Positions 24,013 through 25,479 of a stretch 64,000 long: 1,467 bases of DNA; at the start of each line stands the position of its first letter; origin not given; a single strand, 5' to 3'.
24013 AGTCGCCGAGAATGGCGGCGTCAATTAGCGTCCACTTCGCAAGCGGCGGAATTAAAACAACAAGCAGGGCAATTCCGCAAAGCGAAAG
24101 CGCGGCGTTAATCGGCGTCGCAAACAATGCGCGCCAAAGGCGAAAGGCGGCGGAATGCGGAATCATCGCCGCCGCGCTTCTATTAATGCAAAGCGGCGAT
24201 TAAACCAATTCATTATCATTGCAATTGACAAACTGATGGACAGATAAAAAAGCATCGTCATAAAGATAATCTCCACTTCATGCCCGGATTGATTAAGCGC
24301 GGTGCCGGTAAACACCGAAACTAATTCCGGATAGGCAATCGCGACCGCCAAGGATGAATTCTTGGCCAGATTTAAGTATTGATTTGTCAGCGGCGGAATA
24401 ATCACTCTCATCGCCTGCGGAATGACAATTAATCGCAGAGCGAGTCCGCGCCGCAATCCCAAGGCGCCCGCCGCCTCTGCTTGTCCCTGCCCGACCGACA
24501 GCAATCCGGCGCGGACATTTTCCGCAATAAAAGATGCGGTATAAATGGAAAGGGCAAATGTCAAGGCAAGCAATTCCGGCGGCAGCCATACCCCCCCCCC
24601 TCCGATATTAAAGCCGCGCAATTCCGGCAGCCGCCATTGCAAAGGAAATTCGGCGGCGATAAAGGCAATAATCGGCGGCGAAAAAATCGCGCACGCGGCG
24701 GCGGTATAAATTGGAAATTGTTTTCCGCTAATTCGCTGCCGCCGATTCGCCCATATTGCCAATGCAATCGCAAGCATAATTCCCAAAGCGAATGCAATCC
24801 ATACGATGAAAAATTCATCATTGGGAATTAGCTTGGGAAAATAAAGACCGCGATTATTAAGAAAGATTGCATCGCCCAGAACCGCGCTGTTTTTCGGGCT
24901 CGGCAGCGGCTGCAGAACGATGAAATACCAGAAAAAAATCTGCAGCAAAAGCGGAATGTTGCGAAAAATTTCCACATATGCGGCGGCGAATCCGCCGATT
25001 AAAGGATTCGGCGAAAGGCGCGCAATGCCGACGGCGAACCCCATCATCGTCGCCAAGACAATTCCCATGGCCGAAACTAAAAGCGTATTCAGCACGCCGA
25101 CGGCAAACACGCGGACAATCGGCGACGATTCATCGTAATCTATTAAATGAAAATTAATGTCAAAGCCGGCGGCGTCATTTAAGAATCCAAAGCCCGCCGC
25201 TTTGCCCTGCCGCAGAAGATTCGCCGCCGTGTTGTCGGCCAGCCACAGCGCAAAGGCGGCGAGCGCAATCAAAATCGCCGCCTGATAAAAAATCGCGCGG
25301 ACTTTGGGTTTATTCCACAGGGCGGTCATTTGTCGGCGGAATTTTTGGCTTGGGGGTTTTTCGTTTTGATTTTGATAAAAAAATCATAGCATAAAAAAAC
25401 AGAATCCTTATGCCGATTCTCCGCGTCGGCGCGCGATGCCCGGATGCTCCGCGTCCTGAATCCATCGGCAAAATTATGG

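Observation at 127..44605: About 20 long C/G homopolymer tracts (10-16 nt), clustered in four regions and mostly in-frame inside conserved enzymes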

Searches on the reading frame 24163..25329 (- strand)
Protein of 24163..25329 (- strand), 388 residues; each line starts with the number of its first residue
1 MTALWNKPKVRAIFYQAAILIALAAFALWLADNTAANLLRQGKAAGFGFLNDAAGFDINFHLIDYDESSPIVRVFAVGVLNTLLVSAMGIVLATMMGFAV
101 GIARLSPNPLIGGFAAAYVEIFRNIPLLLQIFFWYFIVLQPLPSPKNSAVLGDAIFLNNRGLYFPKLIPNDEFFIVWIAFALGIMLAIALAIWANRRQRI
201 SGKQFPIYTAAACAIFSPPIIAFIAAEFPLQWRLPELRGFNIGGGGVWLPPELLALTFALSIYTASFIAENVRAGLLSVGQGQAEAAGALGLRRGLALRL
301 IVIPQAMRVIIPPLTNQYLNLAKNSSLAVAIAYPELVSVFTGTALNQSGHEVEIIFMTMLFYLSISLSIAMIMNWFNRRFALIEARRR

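Call 6: search_protein_families(library=ncbifam, proteins=[window:24163-25329:-], max_evalue=0.00001)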
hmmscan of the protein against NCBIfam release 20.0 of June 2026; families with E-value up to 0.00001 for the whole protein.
window:24163-25329:- (388 aa): 10 families
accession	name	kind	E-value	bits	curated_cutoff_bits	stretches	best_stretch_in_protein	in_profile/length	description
NF011687.0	PRK15107.1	equivalog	1.2e-27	97.3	318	2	254-379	98-222/224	glutamate/aspartate ABC transporter permease GltK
TIGR03004.1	ectoine_ehuC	equivalog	2.4e-27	96.2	196.95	2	258-380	85-206/214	ectoine/hydroxyectoine ABC transporter permease subunit EhuC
NF011680.0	PRK15100.1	equivalog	6.3e-27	94.9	300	2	246-366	82-200/222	cystine ABC transporter permease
TIGR03003.1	ectoine_ehuD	equivalog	2e-24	86.7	205.2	2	246-379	80-211/212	ectoine/hydroxyectoine ABC transporter permease subunit EhuD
NF007028.0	PRK09494.1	equivalog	5.8e-23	81.9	303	2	257-382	94-218/219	glutamine ABC transporter permease GlnP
NF008337.0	PRK11123.1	equivalog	1.1e-15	57.8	277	1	257-386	108-236/238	arginine ABC transporter permease ArtQ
TIGR01726.1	HEQRo_perm_3TM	subfamily_domain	1.2e-15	57.8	42.2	1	74-137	4-67/99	ABC transporter permease subunit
NF011714.0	PRK15135.1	subfamily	2.4e-11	43.9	319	1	257-381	97-220/228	histidine ABC transporter permease HisQ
NF008336.0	PRK11122.1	equivalog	1.1e-10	41.6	248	1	255-384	93-219/222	arginine ABC transporter permease ArtM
NF011651.0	PRK15069.1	subfamily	3.9e-10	39.5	306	1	253-380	106-228/237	histidine ABC transporter permease HisM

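Call 34: search_protein_families(library=pfam, proteins=[window:24163-25329:-], max_evalue=0.001)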
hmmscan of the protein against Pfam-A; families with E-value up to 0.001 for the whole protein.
window:24163-25329:- (388 aa): 1 family
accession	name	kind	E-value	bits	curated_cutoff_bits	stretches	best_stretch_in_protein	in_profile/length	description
PF00528.27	BPD_transp_1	-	5.7e-10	39.7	26.4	1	95-380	7-182/184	Binding-protein-dependent transport system inner membrane component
